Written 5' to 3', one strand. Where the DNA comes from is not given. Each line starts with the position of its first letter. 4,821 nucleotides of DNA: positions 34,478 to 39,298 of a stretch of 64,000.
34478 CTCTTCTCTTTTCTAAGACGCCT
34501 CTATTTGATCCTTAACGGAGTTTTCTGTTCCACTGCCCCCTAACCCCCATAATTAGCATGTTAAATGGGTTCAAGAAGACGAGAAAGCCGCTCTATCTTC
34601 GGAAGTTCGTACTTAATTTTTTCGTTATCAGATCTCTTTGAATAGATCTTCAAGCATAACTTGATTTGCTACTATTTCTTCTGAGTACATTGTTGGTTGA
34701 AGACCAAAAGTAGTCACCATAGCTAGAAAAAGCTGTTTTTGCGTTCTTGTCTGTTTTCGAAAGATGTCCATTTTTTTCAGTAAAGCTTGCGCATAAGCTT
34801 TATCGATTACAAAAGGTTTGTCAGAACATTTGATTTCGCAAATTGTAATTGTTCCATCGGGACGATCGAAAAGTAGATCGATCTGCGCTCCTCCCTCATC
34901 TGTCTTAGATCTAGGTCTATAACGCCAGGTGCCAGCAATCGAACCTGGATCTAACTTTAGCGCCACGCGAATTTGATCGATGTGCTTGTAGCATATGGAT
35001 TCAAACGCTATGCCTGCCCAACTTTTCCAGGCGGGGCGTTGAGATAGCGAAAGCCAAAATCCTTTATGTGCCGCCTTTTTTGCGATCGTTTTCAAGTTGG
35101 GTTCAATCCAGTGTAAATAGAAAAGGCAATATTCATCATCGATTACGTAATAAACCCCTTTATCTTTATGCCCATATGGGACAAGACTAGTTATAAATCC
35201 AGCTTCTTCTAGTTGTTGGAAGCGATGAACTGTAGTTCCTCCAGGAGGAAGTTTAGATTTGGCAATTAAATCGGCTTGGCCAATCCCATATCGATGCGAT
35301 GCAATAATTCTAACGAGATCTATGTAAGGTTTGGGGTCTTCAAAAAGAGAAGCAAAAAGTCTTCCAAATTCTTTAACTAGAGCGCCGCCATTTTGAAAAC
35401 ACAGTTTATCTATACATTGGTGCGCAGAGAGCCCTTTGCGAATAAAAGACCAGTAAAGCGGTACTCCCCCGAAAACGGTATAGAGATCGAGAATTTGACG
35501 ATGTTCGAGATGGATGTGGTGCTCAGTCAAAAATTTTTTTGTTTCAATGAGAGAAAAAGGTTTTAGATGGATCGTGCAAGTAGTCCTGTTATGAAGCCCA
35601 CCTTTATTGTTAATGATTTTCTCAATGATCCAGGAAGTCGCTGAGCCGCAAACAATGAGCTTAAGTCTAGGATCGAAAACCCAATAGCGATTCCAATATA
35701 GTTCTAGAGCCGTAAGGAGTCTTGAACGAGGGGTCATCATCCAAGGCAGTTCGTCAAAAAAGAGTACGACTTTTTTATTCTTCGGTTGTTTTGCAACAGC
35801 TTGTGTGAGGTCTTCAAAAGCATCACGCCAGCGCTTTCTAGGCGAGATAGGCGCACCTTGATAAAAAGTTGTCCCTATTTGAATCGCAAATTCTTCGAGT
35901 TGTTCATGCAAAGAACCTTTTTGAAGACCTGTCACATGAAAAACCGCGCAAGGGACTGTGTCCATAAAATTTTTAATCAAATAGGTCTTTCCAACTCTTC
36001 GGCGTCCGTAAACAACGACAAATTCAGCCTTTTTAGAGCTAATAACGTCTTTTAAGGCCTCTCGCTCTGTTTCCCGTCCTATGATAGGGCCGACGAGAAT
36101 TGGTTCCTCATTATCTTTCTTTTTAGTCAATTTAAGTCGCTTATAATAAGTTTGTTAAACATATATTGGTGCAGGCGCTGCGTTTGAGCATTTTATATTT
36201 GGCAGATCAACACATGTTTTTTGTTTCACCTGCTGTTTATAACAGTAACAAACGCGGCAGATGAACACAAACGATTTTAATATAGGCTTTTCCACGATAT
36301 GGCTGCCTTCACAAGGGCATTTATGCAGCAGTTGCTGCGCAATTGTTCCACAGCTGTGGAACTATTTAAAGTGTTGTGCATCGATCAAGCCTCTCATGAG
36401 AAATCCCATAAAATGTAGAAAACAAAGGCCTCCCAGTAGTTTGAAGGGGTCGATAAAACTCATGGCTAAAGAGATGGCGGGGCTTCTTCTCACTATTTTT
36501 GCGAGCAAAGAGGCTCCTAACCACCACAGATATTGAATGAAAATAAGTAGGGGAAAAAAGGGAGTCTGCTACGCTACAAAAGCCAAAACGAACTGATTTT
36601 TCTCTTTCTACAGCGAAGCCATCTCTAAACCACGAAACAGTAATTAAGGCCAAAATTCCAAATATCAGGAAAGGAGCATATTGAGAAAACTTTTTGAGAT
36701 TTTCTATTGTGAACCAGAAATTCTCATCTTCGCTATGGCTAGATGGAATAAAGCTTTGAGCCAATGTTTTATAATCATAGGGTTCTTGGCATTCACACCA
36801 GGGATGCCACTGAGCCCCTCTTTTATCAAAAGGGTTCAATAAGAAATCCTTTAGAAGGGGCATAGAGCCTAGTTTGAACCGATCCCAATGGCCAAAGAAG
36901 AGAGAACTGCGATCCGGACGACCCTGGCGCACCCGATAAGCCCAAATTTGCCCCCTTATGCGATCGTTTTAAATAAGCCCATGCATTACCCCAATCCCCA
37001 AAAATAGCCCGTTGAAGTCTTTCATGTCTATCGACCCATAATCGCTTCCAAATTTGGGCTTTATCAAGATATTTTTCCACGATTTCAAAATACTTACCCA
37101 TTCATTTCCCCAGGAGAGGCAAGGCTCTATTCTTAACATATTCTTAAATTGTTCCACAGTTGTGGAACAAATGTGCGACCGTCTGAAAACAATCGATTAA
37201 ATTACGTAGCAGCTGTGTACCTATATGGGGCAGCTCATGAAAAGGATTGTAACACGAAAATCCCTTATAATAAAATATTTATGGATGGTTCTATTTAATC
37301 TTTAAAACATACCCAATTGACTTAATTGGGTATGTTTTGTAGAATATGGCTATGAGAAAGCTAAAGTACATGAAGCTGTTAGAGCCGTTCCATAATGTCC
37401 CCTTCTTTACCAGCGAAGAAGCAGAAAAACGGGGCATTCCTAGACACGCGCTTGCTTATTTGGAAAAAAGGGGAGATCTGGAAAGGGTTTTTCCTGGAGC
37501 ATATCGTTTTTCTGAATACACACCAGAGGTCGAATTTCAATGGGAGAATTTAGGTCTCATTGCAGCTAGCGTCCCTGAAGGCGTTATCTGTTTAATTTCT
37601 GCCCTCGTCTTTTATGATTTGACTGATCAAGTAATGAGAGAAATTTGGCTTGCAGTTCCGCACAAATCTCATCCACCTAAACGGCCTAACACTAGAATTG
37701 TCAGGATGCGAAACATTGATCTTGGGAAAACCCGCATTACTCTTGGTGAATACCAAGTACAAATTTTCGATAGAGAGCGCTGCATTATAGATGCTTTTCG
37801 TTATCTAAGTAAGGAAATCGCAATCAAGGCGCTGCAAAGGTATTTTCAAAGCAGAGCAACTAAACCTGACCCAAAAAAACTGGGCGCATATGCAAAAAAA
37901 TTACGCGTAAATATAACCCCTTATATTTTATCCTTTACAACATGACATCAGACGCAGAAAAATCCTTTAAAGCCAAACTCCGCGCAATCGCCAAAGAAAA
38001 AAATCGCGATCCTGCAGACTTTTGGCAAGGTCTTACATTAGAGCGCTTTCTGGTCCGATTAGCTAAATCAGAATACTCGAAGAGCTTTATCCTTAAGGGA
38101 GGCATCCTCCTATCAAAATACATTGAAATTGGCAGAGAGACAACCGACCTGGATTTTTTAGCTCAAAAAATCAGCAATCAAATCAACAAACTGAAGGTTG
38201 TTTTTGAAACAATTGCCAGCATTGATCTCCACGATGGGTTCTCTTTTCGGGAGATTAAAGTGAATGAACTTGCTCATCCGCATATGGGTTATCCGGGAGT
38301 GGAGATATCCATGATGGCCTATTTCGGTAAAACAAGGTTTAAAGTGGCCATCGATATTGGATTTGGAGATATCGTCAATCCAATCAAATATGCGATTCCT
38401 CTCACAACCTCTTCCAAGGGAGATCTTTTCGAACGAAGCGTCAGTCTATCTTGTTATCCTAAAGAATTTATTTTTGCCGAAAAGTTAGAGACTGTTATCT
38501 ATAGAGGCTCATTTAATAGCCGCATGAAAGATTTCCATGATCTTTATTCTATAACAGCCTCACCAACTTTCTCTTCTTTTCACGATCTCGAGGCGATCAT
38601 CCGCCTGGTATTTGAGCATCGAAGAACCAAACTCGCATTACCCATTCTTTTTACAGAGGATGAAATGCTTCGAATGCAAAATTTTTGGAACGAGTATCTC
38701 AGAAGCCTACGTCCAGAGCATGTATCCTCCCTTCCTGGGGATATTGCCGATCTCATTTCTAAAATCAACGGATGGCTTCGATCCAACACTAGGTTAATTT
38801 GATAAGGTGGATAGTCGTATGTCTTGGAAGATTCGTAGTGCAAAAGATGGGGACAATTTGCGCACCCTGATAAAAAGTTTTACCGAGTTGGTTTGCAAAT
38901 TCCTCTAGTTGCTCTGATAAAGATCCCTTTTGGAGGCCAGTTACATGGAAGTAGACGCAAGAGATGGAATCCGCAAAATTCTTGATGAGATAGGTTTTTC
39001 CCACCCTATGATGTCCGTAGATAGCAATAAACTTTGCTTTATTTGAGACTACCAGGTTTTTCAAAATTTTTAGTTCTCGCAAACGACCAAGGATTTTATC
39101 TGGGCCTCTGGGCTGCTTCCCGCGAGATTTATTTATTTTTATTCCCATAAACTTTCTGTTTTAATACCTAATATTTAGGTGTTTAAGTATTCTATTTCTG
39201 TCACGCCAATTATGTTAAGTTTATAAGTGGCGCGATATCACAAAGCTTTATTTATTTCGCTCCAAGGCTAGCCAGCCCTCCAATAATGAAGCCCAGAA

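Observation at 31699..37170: Q-box: a conserved palindrome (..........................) with a conserved flank precedes unrelated cargo units; arms show compensatory change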

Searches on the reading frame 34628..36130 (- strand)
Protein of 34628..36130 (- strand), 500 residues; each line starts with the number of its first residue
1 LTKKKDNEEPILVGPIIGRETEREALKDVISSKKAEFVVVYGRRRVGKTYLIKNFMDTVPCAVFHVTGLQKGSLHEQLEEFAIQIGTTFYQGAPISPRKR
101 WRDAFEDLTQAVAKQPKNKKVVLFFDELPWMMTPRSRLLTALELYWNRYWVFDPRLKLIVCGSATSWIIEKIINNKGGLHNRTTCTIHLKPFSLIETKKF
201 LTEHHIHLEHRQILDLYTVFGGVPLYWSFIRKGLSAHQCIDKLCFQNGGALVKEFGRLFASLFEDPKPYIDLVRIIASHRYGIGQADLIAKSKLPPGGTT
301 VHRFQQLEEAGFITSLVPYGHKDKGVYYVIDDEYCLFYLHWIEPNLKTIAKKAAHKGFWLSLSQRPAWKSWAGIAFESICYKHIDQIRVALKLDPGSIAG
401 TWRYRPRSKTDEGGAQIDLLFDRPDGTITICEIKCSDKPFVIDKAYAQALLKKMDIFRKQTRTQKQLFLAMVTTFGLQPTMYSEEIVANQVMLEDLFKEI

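Call 9: search_protein_families(library=pfam, proteins=[window:34628-36130:-], max_evalue=0.01)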
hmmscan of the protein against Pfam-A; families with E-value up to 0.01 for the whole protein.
window:34628-36130:- (500 aa): 5 families
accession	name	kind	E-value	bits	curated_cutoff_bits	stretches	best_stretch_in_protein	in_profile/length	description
PF01637.24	ATPase_2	-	3.8e-16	60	33.2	1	19-225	4-220/225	ATPase domain predominantly from Archaea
PF13191.12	AAA_16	-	6.4e-08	33.7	32.6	1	16-140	2-153/167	AAA ATPase domain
PF13401.12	AAA_22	-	1.7e-07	32.1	27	1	34-161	4-121/130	AAA domain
PF13173.12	AAA_14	-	4.9e-06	27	27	1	36-196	3-127/129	AAA domain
PF00004.35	AAA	-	0.0021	18.9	21.2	1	38-135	1-73/131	ATPase family associated with various cellular activities (AAA)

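Call 45: find_encoding_contigs(protein=window:34628-36130:-, flank=10000, max_places=10)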
Protein window:34628-36130:- (500 aa): 1 contig read that carries it; 1 place shown.
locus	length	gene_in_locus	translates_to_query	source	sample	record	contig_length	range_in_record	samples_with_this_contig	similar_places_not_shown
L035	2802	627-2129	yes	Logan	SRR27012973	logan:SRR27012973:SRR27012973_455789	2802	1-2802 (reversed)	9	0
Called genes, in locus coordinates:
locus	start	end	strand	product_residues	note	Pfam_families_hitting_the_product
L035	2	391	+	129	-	?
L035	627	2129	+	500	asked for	PF01637:ATPase_2, PF13191:AAA_16 (weak), PF13401:AAA_22 (weak), PF13173:AAA_14 (faint)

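Call 52: search_dna_similar(query=window:34628-36130:-, collection=plasmids, mode=protein, max_rows=25)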
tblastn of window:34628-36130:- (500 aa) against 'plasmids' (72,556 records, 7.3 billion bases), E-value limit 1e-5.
Records with a match: 153; places in all: 169; records where one place covers at least 80% of the query: 79.
Best place of each record, by identity: <60% 153.
By first word of the organism name: Rhizobium 18; Natrinema 9; Haladaptatus 9; Haloferax 7; Vibrio 7; Bacteroides 6; Halorussus 6; Natribaculum 5; Halobaculum 5; Natronorubrum 4; and 52 more.
By predicted mobility (MOB-suite, as given by PLSDB): non-mobilizable 121; conjugative 21; mobilizable 11.
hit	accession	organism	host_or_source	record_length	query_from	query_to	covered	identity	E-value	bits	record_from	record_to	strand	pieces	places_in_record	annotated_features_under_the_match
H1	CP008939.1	Candidatus Paracaedimonas acanthamoebae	Acanthamoeba polyphaga HN-3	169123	16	497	96%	45.3%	3e-125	410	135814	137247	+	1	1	hypothetical protein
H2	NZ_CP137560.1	Segatella hominis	Homo sapiens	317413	12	499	98%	37.1%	2e-97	330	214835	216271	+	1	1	ATP-binding protein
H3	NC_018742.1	Emticicia oligotrophica DSM 17448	warm spring water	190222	12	498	97%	35.0%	1e-86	298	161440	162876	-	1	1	ATP-binding protein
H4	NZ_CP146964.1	Butyrivibrio fibrisolvens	Bovinae,Bovine rumen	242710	16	497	96%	33.9%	4e-84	291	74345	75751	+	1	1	ATP-binding protein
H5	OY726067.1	Phocaeicola massiliensis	-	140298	13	498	97%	33.5%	7e-85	293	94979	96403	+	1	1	none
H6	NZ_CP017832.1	Butyrivibrio hungatei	Bovine,cell culture,rumen ...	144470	5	497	99%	32.3%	3e-67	242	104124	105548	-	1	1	ATP-binding protein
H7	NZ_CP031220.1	Malaciobacter mytili LMG 24559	cell culture,Mussels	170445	16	496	96%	32.0%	1e-65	237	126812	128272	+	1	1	ATP-binding protein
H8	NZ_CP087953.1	Desulfosarcina sp. BuS5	-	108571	17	434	84%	28.4%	3e-37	154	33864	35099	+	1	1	ATP-binding protein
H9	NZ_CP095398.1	Natribaculum luteum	cell culture,brine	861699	19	458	88%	25.3%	3e-26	120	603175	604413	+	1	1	ATP-binding protein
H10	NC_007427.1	Natronomonas pharaonis DSM 2160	-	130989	19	439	84%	26.3%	3e-27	124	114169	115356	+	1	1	ATP-binding protein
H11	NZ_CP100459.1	Halomarina sp. BND7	cell culture,sediment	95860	19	465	89%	24.6%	6e-23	110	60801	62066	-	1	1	ATP-binding protein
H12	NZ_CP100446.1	Natrinema caseinilyticum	marine sediment,sediment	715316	19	468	90%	24.4%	2e-26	120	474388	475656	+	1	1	ATP-binding protein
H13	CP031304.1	Natrinema thermotolerans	Cell culture,Korean salt-fermented food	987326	19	465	89%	24.5%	1e-24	115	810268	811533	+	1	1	ATP-binding protein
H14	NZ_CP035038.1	Sinorhizobium fredii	single cell,soil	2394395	17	440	85%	25.5%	2e-28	127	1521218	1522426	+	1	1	none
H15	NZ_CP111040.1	Haladaptatus caseinilyticus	cell culture,sediment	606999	18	469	90%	23.8%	9e-16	88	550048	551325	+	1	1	ATP-binding protein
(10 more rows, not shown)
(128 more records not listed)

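Call 54: get_annotated_region(hit=H1, flank=6000)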
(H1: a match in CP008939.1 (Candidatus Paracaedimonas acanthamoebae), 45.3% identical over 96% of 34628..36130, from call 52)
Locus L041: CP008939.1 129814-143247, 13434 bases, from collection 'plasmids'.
description: Candidatus Caedibacter acanthamoebae plasmid Plasmid_00003, complete sequence
organism: Candidatus Paracaedimonas acanthamoebae (NCBI taxid 244581)
taxonomy: Bacteria; Pseudomonadota; Alphaproteobacteria; Holosporales; Caedimonadaceae; Candidatus Paracaedimonas; Candidatus Paracaedimonas acanthamoebae
host: -; source: Acanthamoeba polyphaga HN-3; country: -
typing (MOB-suite, as given by PLSDB): mobilizable; replicon rep_cluster_223; relaxase MOBQ
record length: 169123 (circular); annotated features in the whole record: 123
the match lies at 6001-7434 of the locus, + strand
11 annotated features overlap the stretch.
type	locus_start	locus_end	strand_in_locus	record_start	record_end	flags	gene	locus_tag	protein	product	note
CDS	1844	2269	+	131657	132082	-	-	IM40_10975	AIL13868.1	hypothetical protein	-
CDS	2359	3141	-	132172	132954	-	-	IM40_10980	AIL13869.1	hypothetical protein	-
CDS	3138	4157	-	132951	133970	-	-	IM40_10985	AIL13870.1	transposase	-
CDS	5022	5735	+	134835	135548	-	-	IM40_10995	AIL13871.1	transposase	-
CDS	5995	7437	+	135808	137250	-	-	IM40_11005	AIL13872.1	hypothetical protein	-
CDS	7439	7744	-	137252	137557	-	-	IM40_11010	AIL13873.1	hypothetical protein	-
CDS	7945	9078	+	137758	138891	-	-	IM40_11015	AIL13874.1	hypothetical protein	-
CDS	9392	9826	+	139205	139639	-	-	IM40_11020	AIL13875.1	hypothetical protein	-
CDS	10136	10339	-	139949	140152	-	-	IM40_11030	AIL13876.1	hypothetical protein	-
CDS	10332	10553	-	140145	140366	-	-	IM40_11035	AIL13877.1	hypothetical protein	-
CDS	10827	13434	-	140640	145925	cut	-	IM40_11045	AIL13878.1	hypothetical protein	-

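Call 89: search_protein_families(library=padloc, proteins=[window:34628-36130:-], max_evalue=0.001)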
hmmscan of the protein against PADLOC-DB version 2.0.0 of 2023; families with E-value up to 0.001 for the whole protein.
window:34628-36130:- (500 aa): 6 families
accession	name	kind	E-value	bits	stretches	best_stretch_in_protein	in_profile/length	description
PDLC04984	PDC-S27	-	5.1e-171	567.7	1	16-497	4-473/474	-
PDLC04985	PDC-S27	-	2.9e-12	44.3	1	17-354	7-342/484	-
PDLC04787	PDC-S01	-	2.5e-07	27.9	1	21-228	11-188/412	-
PDLC04789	PDC-S01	-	5.6e-06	23.6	1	32-68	14-50/375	-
PDLC04792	PDC-S01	-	0.00019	18.2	1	24-75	8-59/452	-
PDLC04791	PDC-S01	-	0.00064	16.5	0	23-168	7-125/395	-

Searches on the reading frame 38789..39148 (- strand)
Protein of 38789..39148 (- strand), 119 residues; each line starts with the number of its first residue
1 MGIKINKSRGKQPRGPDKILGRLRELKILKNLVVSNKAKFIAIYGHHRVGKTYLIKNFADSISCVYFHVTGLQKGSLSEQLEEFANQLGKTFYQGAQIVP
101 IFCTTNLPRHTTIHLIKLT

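Call 10: search_protein_families(library=pfam, proteins=[window:38789-39148:-], max_evalue=0.01)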
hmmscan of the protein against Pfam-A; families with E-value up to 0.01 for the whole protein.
window:38789-39148:- (119 aa): 3 families
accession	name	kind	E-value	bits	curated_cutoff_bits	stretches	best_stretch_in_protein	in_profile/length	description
PF01637.24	ATPase_2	-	1.7e-06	28.5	33.2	1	22-62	4-44/225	ATPase domain predominantly from Archaea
PF13401.12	AAA_22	-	4.6e-05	24.2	27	1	37-91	4-61/130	AAA domain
PF13173.12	AAA_14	-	0.00068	20.1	27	1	39-87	3-57/129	AAA domain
